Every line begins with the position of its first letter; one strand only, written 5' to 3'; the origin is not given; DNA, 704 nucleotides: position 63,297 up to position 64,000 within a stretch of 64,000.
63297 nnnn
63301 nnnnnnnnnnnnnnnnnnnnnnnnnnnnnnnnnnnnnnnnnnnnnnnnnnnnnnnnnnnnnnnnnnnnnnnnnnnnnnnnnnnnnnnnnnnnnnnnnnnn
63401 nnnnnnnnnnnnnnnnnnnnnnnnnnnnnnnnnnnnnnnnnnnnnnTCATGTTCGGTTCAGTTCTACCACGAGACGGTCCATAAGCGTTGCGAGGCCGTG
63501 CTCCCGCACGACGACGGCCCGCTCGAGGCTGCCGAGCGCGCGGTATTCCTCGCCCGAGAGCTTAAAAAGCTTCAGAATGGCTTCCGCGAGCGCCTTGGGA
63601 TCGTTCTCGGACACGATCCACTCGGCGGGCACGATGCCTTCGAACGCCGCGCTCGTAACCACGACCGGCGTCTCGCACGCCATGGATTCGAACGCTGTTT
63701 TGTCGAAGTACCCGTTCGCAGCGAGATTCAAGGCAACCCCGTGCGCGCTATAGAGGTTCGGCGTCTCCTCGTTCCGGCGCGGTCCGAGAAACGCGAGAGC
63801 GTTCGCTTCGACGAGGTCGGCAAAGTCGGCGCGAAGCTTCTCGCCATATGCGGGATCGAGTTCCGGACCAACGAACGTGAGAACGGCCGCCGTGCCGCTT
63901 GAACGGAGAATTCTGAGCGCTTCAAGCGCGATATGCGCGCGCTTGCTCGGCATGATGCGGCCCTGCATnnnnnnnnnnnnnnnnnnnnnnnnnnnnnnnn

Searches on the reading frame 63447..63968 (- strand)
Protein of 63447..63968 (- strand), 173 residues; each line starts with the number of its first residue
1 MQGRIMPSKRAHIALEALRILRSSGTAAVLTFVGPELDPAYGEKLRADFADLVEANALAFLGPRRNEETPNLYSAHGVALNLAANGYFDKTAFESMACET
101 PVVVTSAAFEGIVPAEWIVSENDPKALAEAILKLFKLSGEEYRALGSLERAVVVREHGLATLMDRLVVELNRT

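Call 30: search_protein_families(library=pfam, proteins=[window:63447-63968:-], max_evalue=0.001)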
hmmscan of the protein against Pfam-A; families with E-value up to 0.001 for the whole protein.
window:63447-63968:- (173 aa): 3 families
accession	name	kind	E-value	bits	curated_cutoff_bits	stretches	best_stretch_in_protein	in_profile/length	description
PF13692.12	Glyco_trans_1_4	-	1.8e-13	51.4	27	1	3-135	8-140/142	Glycosyl transferases group 1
PF00534.26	Glycos_transf_1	-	1.8e-11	44.3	26.4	1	3-145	22-165/172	Glycosyl transferases group 1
PF13524.12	Glyco_trans_1_2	-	4.6e-06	27.1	25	1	30-166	17-142/144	Glycosyl transferase-like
